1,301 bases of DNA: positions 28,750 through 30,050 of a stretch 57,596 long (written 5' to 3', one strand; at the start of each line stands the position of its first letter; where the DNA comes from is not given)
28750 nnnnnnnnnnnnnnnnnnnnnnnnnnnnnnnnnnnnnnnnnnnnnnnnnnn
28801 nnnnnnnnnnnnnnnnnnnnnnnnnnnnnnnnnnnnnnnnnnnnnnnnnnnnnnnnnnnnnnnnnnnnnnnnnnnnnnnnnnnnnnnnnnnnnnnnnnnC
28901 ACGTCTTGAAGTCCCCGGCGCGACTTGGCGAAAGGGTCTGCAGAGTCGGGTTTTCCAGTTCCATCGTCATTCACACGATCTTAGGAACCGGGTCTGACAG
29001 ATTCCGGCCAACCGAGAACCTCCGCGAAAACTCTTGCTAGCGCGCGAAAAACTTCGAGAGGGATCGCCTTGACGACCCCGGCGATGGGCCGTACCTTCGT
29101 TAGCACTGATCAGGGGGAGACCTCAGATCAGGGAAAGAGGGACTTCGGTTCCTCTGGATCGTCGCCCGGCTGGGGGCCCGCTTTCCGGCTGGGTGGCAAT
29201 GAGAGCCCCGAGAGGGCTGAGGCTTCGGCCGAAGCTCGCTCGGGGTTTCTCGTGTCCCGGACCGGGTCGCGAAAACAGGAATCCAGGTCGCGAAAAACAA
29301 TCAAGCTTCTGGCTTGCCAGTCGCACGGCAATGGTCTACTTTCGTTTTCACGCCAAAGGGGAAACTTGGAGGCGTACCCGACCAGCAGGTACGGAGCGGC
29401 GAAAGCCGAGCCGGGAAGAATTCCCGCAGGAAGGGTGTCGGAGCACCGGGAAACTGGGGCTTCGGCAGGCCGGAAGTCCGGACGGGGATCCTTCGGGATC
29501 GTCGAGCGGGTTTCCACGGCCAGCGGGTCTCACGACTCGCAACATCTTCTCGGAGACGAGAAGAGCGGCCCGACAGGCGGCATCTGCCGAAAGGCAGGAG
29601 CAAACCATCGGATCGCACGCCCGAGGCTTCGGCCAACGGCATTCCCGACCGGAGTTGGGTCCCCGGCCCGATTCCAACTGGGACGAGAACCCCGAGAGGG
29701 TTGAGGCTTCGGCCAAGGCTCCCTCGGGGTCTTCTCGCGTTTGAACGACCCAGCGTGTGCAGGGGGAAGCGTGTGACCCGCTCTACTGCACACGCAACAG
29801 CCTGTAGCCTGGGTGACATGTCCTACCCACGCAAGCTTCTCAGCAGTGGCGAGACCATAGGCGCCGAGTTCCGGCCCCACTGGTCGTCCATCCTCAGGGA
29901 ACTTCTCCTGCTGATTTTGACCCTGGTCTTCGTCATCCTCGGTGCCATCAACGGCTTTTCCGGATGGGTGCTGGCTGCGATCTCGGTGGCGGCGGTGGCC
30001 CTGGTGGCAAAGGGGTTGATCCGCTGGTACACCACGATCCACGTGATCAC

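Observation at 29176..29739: Duplicated ~54-nt three-helix hairpin module whose differences all preserve pairing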

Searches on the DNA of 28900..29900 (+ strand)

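Call 4: search_rna_families(source=window, start=28900, end=29900, threshold=evalue, max_evalue=10, show_alignments=3)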
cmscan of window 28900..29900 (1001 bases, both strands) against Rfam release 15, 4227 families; matches with E-value up to 10: 5.
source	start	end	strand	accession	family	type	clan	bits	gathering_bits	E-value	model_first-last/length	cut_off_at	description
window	29195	29257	-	RF03746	mir-2318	Gene; miRNA;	-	19.2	90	0.52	1-79/79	no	mir-2318 microRNA precursor family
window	29419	29470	+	RF02231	sX12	Gene; sRNA;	-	19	106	1.1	1-78/78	no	Xanthomonas sRNA sX12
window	29191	29260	+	RF00802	mir-207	Gene; miRNA;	-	18.7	88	1.6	1-78/78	no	mir-207 microRNA precursor family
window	29775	29836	-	RF02994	IMPDH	Gene; sRNA;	-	17.7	95.4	0.96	1-108/108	no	IMPDH RNA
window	29650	29692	-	RF02186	ST7-OT3_4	Gene; lncRNA;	-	13.7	80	1.5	1-73/73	no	ST7 overlapping transcript 3 conserved region 4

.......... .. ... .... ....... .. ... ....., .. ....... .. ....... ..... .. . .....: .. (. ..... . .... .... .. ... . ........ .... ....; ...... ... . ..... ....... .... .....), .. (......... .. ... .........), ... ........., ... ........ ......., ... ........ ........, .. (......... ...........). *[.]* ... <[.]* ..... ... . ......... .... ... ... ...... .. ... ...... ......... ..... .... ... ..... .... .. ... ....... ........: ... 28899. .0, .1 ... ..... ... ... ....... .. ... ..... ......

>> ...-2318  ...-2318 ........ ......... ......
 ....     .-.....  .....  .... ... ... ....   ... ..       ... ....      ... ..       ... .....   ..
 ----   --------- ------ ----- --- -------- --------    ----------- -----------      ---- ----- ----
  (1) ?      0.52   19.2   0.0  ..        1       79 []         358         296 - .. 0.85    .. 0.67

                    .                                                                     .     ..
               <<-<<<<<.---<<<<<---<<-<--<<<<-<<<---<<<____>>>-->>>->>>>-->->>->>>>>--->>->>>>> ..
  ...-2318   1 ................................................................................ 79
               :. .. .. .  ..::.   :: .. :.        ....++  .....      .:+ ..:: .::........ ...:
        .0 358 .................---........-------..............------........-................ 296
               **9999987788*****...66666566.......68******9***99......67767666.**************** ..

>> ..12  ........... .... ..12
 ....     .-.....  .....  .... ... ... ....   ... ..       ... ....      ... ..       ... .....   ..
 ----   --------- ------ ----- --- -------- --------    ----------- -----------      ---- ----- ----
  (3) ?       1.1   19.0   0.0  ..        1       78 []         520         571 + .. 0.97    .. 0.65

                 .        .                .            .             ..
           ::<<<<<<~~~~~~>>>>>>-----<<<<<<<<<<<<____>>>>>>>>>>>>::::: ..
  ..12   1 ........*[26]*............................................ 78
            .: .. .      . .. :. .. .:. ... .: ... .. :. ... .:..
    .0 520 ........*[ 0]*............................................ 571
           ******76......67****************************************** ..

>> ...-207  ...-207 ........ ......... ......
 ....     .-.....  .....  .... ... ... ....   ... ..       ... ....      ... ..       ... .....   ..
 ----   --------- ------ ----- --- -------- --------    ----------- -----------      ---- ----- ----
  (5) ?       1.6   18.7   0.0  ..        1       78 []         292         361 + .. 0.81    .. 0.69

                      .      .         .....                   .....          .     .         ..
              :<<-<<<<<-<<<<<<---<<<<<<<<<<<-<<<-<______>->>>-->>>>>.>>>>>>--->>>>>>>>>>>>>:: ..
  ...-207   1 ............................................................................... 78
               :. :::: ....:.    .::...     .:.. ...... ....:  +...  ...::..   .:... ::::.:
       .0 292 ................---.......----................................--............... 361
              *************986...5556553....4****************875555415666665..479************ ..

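Call 24: build_rna_model(alignment_id=A1, structure=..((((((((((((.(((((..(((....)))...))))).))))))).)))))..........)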
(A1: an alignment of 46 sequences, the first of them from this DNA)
Model R1 built from alignment A1 (46 sequences, 64 columns); structure: as given.
model positions 62; base pairs 20; branch points 0; effective number of sequences 3.06; information 0.902 bits per position. Calibrated on 0.2 Mb of random sequence (short: E-values are rough).
structure used (alignment columns):
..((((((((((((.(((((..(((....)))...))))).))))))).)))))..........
